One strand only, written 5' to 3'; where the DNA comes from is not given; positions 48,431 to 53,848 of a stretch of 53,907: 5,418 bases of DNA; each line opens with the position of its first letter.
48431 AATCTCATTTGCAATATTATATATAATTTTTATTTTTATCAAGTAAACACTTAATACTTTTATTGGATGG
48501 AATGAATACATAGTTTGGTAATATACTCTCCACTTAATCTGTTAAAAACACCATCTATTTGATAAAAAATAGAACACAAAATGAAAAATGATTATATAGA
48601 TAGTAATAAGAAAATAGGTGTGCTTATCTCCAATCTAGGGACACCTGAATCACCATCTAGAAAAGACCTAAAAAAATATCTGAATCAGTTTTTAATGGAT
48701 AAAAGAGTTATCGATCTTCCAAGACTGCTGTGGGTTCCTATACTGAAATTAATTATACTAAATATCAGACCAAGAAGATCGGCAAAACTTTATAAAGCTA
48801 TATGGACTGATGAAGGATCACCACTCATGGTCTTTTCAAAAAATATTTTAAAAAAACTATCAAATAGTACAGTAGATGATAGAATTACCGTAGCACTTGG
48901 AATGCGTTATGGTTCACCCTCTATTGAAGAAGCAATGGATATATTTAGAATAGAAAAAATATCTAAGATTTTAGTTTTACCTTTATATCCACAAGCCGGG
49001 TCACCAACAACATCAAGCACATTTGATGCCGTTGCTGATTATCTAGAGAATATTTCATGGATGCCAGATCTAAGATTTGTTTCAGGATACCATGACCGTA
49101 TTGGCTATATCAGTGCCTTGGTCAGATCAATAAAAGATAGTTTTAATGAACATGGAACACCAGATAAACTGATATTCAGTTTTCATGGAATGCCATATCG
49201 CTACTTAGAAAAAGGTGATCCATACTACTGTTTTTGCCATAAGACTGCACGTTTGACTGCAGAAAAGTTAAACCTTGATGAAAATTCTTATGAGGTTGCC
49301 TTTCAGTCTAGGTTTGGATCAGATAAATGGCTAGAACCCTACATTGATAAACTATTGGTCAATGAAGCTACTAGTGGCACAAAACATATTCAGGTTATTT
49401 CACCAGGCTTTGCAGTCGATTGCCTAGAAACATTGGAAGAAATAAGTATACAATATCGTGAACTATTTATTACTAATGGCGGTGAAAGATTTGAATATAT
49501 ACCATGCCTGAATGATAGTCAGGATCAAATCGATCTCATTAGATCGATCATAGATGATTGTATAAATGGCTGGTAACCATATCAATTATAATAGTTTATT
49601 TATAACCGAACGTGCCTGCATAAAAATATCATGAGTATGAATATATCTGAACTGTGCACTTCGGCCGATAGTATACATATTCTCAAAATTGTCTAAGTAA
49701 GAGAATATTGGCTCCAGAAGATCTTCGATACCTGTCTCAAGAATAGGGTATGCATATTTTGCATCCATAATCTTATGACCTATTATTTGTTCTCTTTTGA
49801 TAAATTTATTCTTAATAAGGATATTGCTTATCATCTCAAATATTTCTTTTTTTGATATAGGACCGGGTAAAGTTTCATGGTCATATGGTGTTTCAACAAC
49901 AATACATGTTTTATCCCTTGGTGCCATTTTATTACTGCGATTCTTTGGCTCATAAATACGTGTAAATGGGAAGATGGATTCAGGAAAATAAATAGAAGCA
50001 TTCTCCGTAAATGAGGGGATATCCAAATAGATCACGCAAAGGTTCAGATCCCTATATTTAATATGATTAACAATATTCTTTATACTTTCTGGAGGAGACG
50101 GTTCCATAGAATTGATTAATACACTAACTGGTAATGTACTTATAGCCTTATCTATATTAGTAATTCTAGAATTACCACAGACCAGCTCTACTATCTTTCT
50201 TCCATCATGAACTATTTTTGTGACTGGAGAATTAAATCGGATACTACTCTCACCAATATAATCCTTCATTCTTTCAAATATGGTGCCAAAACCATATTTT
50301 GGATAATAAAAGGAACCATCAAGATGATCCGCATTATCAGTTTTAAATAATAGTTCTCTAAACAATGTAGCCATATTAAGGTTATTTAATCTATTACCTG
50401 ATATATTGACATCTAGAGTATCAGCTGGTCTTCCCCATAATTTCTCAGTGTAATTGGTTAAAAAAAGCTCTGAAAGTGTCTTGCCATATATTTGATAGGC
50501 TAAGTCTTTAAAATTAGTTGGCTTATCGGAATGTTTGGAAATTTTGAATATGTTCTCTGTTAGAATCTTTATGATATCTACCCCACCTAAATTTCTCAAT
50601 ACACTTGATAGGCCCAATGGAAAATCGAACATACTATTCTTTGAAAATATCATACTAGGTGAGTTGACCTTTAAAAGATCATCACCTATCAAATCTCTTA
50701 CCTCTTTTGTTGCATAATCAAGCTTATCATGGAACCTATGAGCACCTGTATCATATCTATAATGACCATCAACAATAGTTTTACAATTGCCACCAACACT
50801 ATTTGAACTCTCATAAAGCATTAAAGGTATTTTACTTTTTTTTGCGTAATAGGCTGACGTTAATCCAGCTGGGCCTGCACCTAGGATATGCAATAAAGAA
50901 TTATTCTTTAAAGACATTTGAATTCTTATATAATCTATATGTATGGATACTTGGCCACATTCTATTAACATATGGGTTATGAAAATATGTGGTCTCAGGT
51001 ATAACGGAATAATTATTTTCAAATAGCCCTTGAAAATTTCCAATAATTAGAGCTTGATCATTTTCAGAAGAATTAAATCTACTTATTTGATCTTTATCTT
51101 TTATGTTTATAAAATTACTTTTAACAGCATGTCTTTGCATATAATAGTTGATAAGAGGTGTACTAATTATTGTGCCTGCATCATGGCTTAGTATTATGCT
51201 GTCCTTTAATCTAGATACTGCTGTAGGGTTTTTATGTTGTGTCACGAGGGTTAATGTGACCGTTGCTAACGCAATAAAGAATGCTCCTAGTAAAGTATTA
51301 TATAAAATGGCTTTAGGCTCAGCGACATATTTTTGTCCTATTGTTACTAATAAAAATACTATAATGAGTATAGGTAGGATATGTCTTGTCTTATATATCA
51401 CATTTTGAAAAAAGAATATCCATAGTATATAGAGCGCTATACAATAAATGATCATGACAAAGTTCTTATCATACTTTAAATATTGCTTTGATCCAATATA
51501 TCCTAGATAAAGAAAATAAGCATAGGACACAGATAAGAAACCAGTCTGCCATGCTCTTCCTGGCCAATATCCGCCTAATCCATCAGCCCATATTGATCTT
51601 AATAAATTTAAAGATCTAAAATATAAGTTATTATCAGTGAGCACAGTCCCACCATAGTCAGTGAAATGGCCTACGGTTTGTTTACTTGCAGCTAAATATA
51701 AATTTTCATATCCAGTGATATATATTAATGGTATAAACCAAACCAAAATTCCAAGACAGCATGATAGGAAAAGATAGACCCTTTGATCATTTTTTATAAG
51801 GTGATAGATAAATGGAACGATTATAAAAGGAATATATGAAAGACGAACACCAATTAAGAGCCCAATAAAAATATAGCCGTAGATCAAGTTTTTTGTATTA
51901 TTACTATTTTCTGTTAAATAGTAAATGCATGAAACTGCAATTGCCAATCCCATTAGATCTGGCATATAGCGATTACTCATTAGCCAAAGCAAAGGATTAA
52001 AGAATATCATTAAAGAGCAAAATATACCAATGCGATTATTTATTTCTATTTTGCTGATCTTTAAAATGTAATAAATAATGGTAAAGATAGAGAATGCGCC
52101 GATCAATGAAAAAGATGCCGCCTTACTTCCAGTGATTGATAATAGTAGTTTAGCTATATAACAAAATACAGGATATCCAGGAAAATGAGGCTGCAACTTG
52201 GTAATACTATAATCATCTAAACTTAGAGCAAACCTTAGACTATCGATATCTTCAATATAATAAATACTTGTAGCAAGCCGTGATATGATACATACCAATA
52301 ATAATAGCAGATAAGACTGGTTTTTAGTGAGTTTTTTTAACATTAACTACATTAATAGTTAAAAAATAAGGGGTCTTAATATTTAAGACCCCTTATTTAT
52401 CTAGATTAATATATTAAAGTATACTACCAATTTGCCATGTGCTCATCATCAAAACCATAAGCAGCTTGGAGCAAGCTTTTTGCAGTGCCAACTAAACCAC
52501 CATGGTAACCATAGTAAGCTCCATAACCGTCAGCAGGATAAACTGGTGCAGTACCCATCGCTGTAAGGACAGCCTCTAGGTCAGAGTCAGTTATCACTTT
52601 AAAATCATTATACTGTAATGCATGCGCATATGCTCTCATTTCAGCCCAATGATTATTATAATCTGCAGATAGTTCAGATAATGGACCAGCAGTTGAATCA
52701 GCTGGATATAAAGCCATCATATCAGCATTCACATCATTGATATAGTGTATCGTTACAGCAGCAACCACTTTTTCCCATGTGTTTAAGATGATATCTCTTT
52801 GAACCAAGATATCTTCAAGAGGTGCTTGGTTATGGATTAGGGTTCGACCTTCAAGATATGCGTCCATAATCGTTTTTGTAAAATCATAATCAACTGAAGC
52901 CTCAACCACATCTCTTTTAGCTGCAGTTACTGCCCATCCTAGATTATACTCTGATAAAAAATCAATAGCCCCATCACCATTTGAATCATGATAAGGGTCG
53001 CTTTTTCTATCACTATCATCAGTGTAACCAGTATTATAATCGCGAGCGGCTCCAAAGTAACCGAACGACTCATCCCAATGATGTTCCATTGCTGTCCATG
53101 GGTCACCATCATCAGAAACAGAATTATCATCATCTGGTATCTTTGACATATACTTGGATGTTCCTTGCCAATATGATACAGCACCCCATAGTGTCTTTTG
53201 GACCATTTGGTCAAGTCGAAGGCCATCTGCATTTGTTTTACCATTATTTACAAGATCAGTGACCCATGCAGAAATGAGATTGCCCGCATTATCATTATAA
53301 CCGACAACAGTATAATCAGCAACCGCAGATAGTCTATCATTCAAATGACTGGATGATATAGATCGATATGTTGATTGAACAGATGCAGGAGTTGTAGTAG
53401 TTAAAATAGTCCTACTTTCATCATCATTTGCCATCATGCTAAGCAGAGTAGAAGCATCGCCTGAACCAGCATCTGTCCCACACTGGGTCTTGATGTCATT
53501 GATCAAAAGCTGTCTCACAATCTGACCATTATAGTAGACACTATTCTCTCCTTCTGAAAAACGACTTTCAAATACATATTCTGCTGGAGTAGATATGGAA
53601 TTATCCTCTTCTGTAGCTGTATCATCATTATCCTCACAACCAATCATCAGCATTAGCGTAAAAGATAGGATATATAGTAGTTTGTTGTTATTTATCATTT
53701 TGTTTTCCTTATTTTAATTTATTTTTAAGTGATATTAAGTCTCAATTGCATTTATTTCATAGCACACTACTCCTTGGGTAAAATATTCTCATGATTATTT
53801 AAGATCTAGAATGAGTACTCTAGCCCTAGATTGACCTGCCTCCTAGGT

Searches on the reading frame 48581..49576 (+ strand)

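Call 62: search_protein_families(library=pfam, proteins=[window:48581-49576:+])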
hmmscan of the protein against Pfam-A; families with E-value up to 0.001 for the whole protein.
window:48581-49576:+ (331 aa): 1 family
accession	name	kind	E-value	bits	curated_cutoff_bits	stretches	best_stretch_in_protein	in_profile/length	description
PF00762.24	Ferrochelatase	-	1.7e-103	346.4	27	1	11-325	1-314/317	Ferrochelatase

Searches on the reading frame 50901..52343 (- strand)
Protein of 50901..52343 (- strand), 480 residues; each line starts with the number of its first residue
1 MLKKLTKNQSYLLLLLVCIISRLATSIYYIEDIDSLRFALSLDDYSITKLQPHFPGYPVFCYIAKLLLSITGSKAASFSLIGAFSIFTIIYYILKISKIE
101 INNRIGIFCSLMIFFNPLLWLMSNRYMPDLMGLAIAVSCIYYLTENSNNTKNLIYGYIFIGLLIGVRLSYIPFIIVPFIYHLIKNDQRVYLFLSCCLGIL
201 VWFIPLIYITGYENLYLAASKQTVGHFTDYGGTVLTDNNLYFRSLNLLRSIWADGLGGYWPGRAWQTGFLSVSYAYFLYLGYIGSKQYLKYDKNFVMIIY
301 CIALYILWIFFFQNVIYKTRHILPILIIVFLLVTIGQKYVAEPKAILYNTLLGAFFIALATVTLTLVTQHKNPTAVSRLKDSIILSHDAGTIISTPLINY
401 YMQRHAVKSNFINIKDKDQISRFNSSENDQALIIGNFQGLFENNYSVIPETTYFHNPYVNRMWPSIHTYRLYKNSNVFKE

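Call 62: search_protein_families(library=pfam, proteins=[window:50901-52343:-])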
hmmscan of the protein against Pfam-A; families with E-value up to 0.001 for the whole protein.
window:50901-52343:- (480 aa): 1 family
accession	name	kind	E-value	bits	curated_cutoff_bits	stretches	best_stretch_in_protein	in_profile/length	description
PF13231.12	PMT_2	-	5.5e-06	27.1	26.1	1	58-208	4-159/160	Dolichyl-phosphate-mannose-protein mannosyltransferase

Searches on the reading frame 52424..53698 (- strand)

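Call 62: search_protein_families(library=pfam, proteins=[window:52424-53698:-])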
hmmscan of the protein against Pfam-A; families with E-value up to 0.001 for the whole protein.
window:52424-53698:- (424 aa): 1 family
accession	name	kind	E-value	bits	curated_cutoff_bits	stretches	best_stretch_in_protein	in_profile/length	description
PF16148.10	DUF4856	-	3.7e-15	56.2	22.3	1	38-330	1-284/358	Domain of unknown function (DUF4856)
